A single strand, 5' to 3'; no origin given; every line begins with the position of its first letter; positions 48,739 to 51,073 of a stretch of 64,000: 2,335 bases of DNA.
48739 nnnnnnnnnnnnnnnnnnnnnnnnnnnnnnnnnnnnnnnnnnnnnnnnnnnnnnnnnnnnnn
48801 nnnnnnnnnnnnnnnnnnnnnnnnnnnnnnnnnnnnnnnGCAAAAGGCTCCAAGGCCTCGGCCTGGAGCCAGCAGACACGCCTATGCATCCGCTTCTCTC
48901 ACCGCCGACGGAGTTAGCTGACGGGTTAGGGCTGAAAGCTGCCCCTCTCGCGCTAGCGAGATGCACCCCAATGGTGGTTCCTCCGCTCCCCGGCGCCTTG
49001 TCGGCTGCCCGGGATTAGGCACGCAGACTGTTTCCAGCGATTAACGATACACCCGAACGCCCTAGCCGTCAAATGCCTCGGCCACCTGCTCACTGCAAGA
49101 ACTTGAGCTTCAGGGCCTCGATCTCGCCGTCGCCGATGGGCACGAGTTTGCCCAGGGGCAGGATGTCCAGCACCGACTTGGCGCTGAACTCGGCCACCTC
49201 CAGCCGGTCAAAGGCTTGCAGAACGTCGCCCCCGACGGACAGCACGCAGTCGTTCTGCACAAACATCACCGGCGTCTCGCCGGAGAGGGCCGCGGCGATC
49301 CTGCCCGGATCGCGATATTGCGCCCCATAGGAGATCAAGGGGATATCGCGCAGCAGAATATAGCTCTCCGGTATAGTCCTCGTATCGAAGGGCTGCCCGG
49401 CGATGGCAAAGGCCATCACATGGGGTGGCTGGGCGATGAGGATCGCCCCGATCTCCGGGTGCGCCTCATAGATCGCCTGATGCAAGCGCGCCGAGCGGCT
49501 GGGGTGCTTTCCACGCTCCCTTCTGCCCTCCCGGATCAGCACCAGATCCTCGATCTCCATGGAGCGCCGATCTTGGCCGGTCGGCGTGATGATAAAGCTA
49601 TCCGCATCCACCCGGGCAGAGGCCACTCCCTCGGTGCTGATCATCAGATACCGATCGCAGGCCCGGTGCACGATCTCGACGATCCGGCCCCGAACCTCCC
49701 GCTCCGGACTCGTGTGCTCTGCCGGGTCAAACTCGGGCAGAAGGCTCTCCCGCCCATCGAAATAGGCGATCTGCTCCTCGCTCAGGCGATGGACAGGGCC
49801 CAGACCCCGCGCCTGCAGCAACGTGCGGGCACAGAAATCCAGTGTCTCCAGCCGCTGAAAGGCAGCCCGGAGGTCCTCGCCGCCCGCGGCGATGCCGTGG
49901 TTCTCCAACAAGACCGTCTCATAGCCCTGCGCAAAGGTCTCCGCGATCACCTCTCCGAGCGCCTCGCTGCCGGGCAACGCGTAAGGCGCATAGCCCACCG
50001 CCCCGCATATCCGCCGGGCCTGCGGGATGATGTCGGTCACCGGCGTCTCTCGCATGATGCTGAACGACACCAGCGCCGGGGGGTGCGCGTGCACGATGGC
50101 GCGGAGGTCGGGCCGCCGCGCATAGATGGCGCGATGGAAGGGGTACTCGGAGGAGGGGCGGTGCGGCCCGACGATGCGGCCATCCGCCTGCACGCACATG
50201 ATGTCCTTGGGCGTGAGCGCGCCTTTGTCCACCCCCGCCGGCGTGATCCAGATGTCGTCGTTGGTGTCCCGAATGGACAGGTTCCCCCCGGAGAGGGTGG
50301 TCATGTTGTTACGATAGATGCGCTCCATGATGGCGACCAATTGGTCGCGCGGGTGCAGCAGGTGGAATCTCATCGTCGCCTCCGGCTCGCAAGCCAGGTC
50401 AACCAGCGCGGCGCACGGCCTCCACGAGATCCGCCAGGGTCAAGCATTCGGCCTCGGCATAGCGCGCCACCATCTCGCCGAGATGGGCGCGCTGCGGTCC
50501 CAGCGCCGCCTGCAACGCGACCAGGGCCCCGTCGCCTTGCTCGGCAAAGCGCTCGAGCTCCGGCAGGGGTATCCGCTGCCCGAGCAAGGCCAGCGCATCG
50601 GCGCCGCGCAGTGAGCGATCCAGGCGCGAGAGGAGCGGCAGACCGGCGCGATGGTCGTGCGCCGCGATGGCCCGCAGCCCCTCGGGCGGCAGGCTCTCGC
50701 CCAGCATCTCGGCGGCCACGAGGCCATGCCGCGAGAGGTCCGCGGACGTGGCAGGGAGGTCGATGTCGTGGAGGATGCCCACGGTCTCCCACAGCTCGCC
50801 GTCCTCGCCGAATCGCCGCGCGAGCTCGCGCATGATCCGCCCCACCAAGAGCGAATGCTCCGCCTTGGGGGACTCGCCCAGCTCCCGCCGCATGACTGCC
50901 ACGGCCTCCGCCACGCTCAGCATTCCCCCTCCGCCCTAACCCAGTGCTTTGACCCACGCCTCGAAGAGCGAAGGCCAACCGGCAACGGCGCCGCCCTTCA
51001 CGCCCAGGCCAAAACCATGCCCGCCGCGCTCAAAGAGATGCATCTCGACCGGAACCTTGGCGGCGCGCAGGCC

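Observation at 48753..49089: Long structured leader with intrinsic terminator upstream of an APC-permease/UspA fusion: candidate c-di-AMP (ydaO-type) riboswitch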

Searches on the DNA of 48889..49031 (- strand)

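Call 60: build_rna_model(alignment_id=A3, structure=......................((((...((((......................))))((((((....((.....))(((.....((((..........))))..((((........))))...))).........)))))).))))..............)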
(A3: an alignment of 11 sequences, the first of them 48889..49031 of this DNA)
Model R1 built from alignment A3 (11 sequences, 162 columns); structure: as given.
model positions 141; base pairs 27; branch points 3; effective number of sequences 2.16; information 0.59 bits per position. Calibrated on 0.2 Mb of random sequence (short: E-values are rough).
structure used (alignment columns):
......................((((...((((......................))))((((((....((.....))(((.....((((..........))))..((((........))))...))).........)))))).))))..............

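Call 61: search_with_rna_model(model_id=R1, sources=[window, L090, L091, L092, L093, L094, L095, L096, L097, L098, L099, L100, L101, L102, L103, L104, L105, L106, L107, L108, L109, L110, L111, L112, L113, L114, L115, L116, L117, L118, L119, L120, L121, L122, L123, L124, L125, L126, L127, L128, L129, L130, L131, L132, L133, L134, L135, L136, L137, L138, L139, L140, L141, L142, L143, L144, L145, L146, L147, L148, L149, L150, L151, L152, L153, L154, L155, L156, L157, L158, L159, L160, L161, L162, L163, L164, L165, L166, L167, L168, L169], max_evalue=0.001, make_alignment=true)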
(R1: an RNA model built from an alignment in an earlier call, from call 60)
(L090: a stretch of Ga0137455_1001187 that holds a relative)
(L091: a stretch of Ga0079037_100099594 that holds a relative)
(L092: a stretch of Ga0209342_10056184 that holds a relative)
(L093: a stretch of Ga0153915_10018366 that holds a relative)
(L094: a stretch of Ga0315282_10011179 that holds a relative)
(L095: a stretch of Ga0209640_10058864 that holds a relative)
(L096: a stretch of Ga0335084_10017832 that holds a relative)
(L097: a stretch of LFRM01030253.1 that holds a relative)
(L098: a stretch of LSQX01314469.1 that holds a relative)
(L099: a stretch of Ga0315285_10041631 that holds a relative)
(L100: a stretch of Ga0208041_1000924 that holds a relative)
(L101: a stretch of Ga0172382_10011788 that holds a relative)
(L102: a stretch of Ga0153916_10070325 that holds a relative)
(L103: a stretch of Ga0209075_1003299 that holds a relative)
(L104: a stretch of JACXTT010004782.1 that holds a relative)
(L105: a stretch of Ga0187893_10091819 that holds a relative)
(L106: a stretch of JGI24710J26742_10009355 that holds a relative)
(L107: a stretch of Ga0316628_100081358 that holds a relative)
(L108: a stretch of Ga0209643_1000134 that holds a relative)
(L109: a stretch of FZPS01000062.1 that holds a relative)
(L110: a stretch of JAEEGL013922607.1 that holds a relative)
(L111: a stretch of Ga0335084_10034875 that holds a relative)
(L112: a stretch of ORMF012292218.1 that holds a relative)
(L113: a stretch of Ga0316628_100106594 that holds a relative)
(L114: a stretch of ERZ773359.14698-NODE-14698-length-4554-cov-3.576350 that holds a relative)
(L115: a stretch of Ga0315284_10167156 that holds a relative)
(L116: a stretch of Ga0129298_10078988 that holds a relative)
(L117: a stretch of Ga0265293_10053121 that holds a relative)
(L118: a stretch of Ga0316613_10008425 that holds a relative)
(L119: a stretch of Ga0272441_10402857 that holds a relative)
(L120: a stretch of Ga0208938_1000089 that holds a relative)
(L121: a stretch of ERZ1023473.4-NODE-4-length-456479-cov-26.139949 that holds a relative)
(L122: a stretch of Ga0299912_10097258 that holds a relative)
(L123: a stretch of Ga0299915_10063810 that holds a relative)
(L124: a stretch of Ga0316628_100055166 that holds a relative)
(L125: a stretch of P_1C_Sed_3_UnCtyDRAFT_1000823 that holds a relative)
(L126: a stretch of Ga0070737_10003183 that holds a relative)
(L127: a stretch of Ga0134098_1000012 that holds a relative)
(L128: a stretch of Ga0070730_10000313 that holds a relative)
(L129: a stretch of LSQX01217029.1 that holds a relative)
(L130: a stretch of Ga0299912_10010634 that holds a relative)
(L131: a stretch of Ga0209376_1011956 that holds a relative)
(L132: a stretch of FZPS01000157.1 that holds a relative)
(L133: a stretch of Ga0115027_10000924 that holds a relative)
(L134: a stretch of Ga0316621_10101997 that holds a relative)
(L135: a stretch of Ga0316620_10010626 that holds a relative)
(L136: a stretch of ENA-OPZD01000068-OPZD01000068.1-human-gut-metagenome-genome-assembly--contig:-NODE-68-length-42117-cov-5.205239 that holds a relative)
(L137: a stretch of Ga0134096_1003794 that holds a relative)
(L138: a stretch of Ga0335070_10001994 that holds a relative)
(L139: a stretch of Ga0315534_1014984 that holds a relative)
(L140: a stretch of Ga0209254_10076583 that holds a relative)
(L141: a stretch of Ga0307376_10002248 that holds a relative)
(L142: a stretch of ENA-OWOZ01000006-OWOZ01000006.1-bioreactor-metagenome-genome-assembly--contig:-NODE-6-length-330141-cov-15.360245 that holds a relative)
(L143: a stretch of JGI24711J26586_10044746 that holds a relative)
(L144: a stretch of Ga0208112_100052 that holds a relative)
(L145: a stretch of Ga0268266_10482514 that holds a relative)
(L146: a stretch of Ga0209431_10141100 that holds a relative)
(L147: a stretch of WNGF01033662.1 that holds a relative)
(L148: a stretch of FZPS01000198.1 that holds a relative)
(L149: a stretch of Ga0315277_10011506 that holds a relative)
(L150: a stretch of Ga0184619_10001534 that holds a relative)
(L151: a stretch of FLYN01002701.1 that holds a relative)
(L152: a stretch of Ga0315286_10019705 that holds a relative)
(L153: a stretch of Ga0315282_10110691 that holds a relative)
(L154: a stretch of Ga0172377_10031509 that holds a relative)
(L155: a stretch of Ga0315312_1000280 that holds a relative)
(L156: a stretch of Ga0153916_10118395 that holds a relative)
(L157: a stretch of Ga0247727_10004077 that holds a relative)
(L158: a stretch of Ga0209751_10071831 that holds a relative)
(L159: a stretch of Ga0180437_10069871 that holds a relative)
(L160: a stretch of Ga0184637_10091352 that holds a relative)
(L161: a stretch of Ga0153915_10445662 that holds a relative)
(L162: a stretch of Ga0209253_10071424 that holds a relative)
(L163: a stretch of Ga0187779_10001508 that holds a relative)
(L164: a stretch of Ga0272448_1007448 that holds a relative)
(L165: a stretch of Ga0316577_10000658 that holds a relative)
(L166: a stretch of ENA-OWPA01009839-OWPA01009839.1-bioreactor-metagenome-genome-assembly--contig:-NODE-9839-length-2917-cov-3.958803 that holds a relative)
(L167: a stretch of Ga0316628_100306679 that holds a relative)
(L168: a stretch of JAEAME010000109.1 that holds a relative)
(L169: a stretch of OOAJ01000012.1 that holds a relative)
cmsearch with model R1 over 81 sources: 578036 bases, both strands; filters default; matches with E-value up to 0.001: 86.
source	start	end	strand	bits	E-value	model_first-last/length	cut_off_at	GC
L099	347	483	+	137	1.8e-29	1-141/141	no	0.53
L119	769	908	+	136.3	2.6e-29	1-141/141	no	0.57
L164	356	494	-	136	3.1e-29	1-141/141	no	0.55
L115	939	1075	+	132.8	1.7e-28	1-141/141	no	0.52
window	48889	49035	-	129.5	1e-27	1-141/141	no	0.65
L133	634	768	-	129.5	1e-27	1-141/141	no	0.53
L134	821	955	+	129.4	1.1e-27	1-141/141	no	0.53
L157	1353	1495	-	126.7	4.6e-27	1-141/141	no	0.45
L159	1369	1508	+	125.4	9e-27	1-141/141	no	0.56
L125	5751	5900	-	120.3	1.4e-25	1-141/141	no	0.59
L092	2717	2861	-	115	2.4e-24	1-141/141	no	0.66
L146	741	886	+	112.2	1.1e-23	1-141/141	no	0.62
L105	1936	2079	-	111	2.1e-23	1-141/141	no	0.59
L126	4645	4782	-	109.7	4.2e-23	1-141/141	no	0.66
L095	1316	1464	-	109.2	5.4e-23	1-141/141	no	0.56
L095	1668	1809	-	105.6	3.8e-22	1-141/141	no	0.57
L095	1980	2125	-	105.5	4e-22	1-141/141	no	0.55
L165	10523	10712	+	100.7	5.3e-21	1-141/141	no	0.65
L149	5404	5533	+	99.4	1.1e-20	1-141/141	no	0.43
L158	1224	1366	+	98.7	1.6e-20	1-141/141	no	0.64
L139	1863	2001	+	96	6.6e-20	1-141/141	no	0.61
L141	7356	7493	+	95.4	9e-20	1-141/141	no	0.53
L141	8547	8684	+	95.1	1.1e-19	1-141/141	no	0.49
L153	2222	2353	+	94.2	1.7e-19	1-141/141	no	0.45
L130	2554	2683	-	93.8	2.1e-19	1-141/141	no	0.47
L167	1260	1388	+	93.7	2.3e-19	1-141/141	no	0.49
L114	1615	1748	+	93.3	2.8e-19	1-141/141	no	0.48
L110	4711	4847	-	93.1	3.1e-19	1-141/141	no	0.37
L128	2811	2946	+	92.7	3.8e-19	1-141/141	no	0.66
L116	107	235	-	92.7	3.9e-19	1-141/141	no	0.45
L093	874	1004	-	91.1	9e-19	1-141/141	no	0.51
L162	7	137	-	91.1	9e-19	1-141/141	no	0.51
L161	579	722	-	90.9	9.9e-19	1-141/141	no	0.66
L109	989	1125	+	90.7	1.1e-18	1-141/141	no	0.46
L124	1989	2118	-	90.6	1.2e-18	1-141/141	no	0.47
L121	8682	8818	-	90.1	1.5e-18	1-141/141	no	0.42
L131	2008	2142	-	88.9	3e-18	1-141/141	no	0.61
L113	2104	2233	-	88.9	3e-18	1-141/141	no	0.53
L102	2229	2359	-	88.4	3.9e-18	1-141/141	no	0.5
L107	3391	3521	+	88.4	3.9e-18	1-141/141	no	0.5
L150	4018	4158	-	88.1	4.6e-18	1-141/141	no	0.64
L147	4089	4222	-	88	4.7e-18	1-141/141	no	0.59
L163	8462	8592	-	88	4.9e-18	1-141/141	no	0.49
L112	2430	2576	+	87.5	6.4e-18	1-141/141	no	0.6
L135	2209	2338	-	86.4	1.1e-17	1-141/141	no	0.48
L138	7989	8119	+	85.9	1.5e-17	1-141/141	no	0.47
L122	1002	1135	+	85.3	2e-17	1-141/141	no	0.45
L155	10465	10593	-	84.8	2.7e-17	1-141/141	no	0.49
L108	1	143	+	84.6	2.9e-17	1-141/141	no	0.58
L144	3689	3841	+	84.5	3.1e-17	1-141/141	no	0.46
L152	6403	6532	-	83.7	4.9e-17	1-141/141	no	0.49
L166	3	127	+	83.6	5.2e-17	12-141/141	no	0.57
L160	925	1079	-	83.3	6.1e-17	1-141/141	no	0.63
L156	1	127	+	82.2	1.1e-16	6-141/141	5'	0.52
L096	6255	6402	-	82.2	1.1e-16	1-141/141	no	0.65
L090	2486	2630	+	82.1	1.2e-16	1-141/141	no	0.5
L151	4355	4473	-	81.2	1.8e-16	14-141/141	no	0.64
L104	8183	8330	+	80.9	2.2e-16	1-141/141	no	0.66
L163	4418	4547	-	80.6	2.6e-16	1-141/141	no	0.44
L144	6558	6710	+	80.5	2.7e-16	1-141/141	no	0.47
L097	4152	4284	+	80.2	3.1e-16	1-141/141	no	0.53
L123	61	195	+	80.1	3.3e-16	1-141/141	no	0.44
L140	48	191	-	78.7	7.1e-16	1-141/141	no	0.51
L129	3730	3862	-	76.8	2e-15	1-141/141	no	0.5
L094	5558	5782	-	76.4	2.5e-15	1-141/141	no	0.52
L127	9246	9381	-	76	3e-15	1-141/141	no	0.49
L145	32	201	-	75.9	3.1e-15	1-141/141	no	0.5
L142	2944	3080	-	75.8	3.4e-15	1-141/141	no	0.49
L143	1038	1170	+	75.7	3.5e-15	1-141/141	no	0.49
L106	3356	3489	+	75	5.1e-15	1-141/141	no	0.47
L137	1947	2079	+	74.9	5.3e-15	1-141/141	no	0.48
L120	639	772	-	74.5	6.8e-15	1-141/141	no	0.41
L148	13696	13825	-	73.7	1.1e-14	1-141/141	no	0.47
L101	9024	9149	-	72.8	1.7e-14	1-141/141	no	0.41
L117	476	608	-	72.5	1.9e-14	1-141/141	no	0.4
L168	7339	7470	+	72.4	2.1e-14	1-141/141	no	0.48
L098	5682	5817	+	71.5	3.4e-14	1-141/141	no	0.51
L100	10989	11113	-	71.3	3.8e-14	1-141/141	no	0.39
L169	3592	3752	-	69.1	1.2e-13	1-141/141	no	0.39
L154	3166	3294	+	68.5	1.7e-13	1-141/141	no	0.4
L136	2834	2994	+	68.4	1.8e-13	1-141/141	no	0.39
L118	2733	2882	-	68.2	1.9e-13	1-141/141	no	0.48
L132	9342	9468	+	66.3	5.6e-13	1-141/141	no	0.57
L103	7679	7811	-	65.4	8.9e-13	1-141/141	no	0.48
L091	1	45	+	37.8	2.5e-06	97-141/141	5'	0.53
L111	5118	5164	-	35.4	8.7e-06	95-141/141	5'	0.53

Alignment A4: 86 matches aligned to the model, 330 columns, each read 5' to 3' on its own strand. Consensus structure (alignment columns), stored with it:
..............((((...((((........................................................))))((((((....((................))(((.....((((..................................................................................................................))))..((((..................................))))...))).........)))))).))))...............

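Call 76: search_with_rna_model(model_id=R1, sources=[L001, L002, L003, L004, L005, L006, L007, L008, L009, L010, L011, L012, L013, L014, L015, L016, L017, L018, L019, L020, L021, L022, L023, L024, L025, L026, L027, L028, L029, L030, L031, L032, L033, L034, L035, L036, L037, L038, L039, L040, L041, L042, L043, L044, L045, L046, L047, L048, L049, L050, L051, L052, L053, L054, L055, L056, L057, L058, L059, L060, L061, L062, L063, L064, L065, L066, L067, L068, L069, L070, L071, L072, L073, L074, L075, L076, L077, L078, L079, L080, L081, L082, L083, L084, L085, L086, L087, L088, L089], max_evalue=1)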
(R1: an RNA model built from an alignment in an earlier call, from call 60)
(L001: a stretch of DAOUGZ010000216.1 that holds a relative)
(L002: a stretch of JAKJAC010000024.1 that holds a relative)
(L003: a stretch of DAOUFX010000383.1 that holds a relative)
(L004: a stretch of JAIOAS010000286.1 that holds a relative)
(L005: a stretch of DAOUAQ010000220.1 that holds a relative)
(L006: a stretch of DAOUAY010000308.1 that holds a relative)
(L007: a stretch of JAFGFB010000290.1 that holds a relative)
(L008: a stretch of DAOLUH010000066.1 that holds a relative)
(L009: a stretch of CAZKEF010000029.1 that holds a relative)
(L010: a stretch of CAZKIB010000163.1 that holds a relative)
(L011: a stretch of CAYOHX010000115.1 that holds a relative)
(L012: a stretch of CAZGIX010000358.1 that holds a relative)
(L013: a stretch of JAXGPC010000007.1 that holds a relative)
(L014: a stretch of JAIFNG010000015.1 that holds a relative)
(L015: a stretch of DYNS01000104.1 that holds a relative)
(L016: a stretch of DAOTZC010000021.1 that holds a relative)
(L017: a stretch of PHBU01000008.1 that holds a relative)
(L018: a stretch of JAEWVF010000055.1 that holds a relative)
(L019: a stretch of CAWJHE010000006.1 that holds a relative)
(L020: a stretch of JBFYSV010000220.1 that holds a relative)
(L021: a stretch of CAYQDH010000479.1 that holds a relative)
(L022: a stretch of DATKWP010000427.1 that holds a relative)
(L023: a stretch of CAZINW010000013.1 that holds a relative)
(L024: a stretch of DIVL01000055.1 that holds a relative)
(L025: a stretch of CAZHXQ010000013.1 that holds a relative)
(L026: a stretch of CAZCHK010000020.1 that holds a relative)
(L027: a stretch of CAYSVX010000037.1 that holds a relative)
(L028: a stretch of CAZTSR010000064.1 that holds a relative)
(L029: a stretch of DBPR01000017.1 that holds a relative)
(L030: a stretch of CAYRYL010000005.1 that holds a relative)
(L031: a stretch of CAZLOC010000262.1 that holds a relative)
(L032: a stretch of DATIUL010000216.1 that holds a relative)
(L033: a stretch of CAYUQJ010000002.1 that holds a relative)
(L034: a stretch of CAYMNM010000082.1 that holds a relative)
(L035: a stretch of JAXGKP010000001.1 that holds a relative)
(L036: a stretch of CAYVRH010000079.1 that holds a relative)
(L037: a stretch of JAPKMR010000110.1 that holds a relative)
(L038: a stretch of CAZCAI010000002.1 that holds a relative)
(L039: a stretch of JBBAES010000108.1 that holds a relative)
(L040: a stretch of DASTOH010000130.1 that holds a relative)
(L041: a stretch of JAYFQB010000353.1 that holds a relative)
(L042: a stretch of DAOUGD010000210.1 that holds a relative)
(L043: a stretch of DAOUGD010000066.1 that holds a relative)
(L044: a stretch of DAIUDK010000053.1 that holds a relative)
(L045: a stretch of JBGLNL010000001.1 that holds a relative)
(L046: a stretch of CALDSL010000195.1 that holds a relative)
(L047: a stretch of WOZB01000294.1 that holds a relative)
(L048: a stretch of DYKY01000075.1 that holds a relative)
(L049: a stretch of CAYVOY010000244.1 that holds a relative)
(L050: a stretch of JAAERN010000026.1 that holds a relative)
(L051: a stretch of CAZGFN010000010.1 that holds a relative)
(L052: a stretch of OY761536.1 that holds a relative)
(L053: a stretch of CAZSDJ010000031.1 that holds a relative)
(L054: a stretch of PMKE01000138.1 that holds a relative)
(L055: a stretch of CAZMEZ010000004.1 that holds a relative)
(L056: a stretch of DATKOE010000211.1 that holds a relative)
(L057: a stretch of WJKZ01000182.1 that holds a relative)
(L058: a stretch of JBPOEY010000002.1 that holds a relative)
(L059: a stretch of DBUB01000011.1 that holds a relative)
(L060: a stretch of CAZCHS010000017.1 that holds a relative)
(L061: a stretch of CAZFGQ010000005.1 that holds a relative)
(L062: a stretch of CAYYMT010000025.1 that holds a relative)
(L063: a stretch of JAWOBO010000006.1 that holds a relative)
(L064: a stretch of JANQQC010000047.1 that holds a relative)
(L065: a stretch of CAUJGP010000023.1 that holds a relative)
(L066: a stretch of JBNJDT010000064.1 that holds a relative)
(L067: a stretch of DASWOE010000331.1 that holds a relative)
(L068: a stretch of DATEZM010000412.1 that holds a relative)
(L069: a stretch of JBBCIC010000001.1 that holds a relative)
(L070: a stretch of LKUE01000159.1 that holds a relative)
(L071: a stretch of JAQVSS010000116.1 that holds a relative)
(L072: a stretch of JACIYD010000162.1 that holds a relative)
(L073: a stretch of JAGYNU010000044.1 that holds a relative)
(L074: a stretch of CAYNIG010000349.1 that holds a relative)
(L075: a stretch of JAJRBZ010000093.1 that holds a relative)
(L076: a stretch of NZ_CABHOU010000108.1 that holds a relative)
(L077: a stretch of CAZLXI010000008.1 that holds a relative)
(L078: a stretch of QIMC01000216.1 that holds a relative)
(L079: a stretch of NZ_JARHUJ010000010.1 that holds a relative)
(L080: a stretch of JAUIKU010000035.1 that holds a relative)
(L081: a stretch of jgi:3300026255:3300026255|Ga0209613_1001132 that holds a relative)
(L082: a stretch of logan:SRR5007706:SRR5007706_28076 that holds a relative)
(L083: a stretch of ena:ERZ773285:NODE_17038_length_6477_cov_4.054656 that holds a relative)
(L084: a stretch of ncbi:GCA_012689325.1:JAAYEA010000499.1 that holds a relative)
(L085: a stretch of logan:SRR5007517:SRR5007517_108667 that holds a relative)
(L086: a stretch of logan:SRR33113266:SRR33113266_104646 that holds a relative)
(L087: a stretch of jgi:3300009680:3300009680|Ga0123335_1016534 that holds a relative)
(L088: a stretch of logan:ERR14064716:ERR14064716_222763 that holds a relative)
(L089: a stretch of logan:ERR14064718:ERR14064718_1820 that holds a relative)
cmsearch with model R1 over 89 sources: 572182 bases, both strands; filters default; matches with E-value up to 1: 9.
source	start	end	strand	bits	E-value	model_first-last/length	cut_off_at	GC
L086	583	729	+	130.6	5.6e-28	1-141/141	no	0.65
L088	121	267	+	130.6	5.6e-28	1-141/141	no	0.65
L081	4482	4628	+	129.5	9.9e-28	1-141/141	no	0.65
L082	2691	2837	+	129.5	9.9e-28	1-141/141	no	0.65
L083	2691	2837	+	129.5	9.9e-28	1-141/141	no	0.65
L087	2670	2816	+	129.5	9.9e-28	1-141/141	no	0.65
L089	1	112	+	111.8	1.3e-23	30-141/141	5'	0.65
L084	1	70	+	69.6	9.2e-14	72-141/141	5'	0.64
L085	1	57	+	58.3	4e-11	84-141/141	5'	0.63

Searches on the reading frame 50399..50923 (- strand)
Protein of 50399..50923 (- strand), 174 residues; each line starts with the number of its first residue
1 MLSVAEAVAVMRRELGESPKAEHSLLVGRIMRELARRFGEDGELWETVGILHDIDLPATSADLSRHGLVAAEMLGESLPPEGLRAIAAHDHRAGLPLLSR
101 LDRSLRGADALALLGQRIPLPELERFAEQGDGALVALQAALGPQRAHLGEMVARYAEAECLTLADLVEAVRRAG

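Call 52: search_protein_families(library=pfam, proteins=[window:50399-50923:-], max_evalue=0.00001)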
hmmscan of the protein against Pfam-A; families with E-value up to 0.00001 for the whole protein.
window:50399-50923:- (174 aa): 1 family
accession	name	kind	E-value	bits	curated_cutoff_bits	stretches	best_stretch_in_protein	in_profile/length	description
PF01966.28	HD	-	3.1e-11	44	22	1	21-112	2-114/116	HD domain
